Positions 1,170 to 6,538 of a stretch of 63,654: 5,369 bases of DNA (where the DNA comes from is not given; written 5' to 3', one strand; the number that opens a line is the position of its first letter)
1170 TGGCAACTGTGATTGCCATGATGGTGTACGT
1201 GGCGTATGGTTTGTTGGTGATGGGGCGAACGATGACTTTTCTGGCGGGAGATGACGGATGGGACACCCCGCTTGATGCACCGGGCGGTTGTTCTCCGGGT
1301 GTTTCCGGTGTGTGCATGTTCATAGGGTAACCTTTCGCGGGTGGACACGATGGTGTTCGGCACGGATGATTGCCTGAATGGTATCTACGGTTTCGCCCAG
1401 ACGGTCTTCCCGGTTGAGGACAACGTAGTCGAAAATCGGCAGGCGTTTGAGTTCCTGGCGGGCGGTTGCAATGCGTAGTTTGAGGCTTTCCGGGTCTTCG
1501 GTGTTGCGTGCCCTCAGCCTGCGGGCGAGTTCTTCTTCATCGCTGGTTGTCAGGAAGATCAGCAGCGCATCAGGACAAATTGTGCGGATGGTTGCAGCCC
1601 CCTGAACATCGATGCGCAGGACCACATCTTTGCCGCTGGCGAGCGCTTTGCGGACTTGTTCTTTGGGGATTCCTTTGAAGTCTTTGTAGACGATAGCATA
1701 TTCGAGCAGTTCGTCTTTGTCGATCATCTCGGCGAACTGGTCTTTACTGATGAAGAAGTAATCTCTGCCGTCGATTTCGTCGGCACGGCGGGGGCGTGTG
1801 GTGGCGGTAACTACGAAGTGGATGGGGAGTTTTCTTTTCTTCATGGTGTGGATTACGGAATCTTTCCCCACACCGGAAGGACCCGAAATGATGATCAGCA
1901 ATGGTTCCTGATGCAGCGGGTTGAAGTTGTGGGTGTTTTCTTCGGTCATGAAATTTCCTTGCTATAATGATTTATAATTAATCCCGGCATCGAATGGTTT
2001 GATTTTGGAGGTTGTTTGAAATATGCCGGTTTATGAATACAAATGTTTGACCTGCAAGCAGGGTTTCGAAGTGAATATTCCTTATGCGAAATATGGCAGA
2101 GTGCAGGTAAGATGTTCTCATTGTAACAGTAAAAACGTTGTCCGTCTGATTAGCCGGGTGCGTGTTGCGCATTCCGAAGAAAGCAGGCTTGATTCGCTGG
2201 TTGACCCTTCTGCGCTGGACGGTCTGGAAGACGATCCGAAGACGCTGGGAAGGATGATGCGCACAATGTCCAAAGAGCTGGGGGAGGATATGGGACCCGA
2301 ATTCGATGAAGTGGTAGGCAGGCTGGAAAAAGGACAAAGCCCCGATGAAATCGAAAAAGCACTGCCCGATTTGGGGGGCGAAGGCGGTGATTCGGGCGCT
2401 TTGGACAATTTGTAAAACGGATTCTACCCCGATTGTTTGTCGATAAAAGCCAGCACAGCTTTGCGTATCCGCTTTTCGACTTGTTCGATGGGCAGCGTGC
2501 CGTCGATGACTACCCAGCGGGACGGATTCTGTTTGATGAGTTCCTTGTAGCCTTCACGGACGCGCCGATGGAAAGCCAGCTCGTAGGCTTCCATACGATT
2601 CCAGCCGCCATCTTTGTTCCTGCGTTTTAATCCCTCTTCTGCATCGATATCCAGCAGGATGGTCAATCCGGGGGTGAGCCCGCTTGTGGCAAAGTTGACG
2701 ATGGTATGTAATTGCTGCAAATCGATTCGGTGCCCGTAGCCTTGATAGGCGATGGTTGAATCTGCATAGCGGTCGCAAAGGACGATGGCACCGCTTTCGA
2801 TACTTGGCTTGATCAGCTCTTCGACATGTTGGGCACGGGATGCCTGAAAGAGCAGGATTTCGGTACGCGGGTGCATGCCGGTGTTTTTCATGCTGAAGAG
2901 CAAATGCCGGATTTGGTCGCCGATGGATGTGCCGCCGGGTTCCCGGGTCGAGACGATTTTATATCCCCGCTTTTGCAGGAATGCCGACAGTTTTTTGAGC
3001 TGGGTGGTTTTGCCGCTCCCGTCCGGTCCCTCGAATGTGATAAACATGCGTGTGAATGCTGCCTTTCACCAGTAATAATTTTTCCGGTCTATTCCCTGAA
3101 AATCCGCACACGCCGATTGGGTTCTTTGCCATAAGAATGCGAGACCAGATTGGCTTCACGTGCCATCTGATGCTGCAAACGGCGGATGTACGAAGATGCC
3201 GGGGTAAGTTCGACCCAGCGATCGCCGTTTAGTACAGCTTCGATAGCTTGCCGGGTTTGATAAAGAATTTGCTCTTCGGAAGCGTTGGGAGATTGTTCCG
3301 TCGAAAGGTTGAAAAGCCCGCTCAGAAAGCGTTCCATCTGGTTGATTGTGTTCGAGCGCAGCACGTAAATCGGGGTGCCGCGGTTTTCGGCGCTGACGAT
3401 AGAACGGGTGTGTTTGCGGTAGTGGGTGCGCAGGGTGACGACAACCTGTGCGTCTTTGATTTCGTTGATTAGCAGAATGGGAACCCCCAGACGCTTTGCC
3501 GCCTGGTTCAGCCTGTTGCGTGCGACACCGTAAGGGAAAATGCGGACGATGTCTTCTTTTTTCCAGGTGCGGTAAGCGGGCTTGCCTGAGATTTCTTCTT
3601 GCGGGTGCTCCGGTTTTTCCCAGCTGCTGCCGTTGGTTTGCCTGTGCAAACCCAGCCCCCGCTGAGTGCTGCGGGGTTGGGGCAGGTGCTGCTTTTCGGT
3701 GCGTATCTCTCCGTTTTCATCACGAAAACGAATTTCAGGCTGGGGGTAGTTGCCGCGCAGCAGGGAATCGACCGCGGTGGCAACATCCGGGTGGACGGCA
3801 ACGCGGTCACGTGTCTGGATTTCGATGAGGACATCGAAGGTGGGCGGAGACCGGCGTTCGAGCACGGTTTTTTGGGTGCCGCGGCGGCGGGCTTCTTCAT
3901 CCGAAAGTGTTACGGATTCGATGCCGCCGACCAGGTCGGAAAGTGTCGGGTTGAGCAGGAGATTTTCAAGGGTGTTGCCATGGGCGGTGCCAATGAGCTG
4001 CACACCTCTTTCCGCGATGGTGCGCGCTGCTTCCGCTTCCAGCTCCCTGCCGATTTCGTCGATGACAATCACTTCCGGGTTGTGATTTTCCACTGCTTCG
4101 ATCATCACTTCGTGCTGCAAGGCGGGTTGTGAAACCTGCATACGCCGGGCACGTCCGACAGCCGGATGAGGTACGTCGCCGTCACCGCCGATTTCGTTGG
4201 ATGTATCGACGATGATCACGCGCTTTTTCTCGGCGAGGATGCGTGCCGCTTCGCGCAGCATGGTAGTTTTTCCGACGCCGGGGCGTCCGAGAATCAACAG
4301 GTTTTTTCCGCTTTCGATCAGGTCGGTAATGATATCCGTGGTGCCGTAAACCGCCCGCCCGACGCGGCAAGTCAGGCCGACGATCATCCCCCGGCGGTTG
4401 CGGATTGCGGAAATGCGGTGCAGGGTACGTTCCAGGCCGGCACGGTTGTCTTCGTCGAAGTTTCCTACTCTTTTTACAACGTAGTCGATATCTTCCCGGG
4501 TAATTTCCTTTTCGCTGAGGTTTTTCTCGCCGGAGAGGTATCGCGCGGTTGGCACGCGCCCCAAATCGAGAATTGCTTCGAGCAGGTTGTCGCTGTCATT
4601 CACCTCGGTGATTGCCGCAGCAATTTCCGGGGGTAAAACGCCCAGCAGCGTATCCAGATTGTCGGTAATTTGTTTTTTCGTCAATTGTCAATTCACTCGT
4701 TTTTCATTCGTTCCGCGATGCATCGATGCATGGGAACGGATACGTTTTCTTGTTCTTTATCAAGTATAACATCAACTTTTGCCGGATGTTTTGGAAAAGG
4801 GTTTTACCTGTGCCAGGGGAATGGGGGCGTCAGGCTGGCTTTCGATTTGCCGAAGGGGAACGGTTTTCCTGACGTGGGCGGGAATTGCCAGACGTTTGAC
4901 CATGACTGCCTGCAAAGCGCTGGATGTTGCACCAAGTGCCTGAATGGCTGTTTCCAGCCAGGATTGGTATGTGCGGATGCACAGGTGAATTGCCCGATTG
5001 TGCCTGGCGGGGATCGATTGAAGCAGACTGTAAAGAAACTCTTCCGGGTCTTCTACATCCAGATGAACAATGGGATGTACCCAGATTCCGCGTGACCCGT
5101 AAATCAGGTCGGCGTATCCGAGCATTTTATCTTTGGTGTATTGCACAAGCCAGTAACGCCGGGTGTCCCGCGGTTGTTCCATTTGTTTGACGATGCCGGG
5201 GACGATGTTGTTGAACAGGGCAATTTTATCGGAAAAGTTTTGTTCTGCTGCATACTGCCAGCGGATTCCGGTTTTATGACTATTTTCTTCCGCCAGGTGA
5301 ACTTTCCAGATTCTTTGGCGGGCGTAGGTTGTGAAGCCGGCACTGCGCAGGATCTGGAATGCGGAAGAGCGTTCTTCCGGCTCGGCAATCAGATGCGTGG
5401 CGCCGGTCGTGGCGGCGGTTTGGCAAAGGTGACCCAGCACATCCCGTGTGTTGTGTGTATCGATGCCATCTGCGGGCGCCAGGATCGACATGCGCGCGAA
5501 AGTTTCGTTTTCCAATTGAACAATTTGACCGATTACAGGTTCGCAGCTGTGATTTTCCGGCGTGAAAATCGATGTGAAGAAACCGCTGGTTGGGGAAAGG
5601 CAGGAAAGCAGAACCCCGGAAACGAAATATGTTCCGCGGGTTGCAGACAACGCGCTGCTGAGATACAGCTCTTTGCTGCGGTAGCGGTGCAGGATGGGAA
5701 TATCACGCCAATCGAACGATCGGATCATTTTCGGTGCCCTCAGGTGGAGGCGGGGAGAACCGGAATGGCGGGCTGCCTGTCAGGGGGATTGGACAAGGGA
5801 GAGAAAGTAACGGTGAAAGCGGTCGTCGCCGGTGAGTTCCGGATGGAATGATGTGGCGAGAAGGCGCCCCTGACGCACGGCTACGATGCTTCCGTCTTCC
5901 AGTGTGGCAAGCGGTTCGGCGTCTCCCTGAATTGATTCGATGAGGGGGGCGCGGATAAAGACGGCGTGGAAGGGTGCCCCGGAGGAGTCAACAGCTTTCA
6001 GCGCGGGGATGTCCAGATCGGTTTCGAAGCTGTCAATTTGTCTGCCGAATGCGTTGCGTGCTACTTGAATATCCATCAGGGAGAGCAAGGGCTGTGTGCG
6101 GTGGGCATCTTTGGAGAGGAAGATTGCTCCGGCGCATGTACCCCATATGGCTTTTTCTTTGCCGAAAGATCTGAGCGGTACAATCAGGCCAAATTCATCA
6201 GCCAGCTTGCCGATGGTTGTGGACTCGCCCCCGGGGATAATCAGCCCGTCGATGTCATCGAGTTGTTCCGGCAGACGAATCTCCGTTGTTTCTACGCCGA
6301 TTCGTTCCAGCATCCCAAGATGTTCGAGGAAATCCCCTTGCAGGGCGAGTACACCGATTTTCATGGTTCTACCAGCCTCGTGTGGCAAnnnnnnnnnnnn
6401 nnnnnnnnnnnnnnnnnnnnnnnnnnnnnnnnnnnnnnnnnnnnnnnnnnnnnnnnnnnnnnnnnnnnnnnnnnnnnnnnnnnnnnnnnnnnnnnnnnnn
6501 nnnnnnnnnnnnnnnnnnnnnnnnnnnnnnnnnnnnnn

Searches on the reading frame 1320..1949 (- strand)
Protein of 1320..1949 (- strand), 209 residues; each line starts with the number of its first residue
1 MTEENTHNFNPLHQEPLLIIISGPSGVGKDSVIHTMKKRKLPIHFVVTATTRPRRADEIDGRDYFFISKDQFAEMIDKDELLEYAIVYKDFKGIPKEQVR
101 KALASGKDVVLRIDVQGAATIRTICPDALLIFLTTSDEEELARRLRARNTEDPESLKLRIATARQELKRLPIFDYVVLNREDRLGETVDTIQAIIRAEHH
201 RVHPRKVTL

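Call 67: search_protein_families(library=pfam, proteins=[window:1320-1949:-], max_evalue=0.0001)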
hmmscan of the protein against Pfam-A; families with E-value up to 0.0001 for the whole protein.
window:1320-1949:- (209 aa): 3 families
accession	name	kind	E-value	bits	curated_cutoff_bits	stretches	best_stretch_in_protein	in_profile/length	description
PF00625.27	Guanylate_kin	-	6.6e-40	137.2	25.2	1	18-197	4-181/182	Guanylate kinase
PF13238.12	AAA_18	-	4.3e-05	24.4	29.4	0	19-155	1-118/128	AAA domain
PF13671.12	AAA_33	-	5e-05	24.1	27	0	18-155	1-125/143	AAA domain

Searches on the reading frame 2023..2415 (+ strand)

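Call 67: search_protein_families(library=pfam, proteins=[window:2023-2415:+], max_evalue=0.0001)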
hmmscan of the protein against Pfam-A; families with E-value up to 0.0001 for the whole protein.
window:2023-2415:+ (130 aa): 1 family
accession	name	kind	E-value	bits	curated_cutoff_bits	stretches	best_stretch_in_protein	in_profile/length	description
PF09723.15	Zn_ribbon_8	-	2.1e-10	40.9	34.4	1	1-43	1-41/41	Zinc ribbon domain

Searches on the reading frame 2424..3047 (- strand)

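Call 67: search_protein_families(library=pfam, proteins=[window:2424-3047:-], max_evalue=0.0001)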
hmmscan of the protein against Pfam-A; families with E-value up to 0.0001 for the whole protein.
window:2424-3047:- (207 aa): 3 families
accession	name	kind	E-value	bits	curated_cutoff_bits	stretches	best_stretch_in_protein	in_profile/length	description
PF02223.23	Thymidylate_kin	-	2.5e-52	177.7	27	1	5-194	1-185/185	Thymidylate kinase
PF13521.12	AAA_28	-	2.6e-06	28.2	27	1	3-115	2-103/164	AAA domain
PF13207.12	AAA_17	-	3.1e-05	24.7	27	0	7-148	2-124/136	AAA domain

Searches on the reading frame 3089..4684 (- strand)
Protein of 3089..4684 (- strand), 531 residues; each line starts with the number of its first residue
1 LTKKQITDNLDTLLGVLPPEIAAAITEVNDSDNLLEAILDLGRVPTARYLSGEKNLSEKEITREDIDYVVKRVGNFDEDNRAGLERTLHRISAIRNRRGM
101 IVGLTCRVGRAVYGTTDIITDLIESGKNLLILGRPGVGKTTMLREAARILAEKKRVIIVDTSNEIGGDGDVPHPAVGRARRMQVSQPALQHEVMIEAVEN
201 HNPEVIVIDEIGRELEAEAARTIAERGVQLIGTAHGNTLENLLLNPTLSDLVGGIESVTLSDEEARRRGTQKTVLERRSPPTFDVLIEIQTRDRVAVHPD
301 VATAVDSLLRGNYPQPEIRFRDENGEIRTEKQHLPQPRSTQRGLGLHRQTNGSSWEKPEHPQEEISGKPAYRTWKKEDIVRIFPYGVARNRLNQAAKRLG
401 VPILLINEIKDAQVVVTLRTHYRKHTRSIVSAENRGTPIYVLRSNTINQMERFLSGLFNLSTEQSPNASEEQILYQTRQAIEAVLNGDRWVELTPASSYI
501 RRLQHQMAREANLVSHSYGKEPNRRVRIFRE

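Call 67: search_protein_families(library=pfam, proteins=[window:3089-4684:-], max_evalue=0.0001)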
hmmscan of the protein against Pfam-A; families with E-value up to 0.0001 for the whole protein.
window:3089-4684:- (531 aa): 7 families
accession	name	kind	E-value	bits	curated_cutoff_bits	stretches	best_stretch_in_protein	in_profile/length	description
PF25516.1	PTPase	-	2.1e-26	92.1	27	1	380-458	1-79/79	Phosphotyrosine protein phosphatase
PF19568.5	Spore_III_AA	-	8.2e-12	45.3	27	1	101-253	116-276/306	Sporulation stage III, protein AA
PF01424.28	R3H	-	1.4e-11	44.7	26.8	1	478-530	8-60/60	R3H domain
PF03266.21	NTPase_1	-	3.9e-07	30.5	23.9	0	129-154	2-27/168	NTPase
PF00004.35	AAA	-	1.2e-06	29.4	21.2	1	129-218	1-73/131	ATPase family associated with various cellular activities (AAA)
PF13401.12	AAA_22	-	3.8e-06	27.7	27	1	126-223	5-104/130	AAA domain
PF13481.12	AAA_25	-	1.6e-05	25.1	27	0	117-156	24-63/195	AAA domain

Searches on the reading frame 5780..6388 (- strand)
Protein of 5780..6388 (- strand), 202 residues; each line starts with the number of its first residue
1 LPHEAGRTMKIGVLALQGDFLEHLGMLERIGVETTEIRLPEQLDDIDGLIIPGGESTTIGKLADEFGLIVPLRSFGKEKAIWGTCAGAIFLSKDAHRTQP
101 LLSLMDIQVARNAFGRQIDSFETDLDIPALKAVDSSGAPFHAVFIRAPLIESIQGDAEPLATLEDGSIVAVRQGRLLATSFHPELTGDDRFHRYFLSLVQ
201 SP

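Call 67: search_protein_families(library=pfam, proteins=[window:5780-6388:-], max_evalue=0.0001)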
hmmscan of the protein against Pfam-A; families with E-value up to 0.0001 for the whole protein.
window:5780-6388:- (202 aa): 2 families
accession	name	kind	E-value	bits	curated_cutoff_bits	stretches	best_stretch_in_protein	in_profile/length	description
PF01174.25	SNO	-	1.7e-59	201.3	27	1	13-198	1-185/188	SNO glutamine amidotransferase family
PF07685.20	GATase_3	-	9.3e-05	22.6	27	0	27-182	19-188/196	CobB/CobQ-like glutamine amidotransferase domain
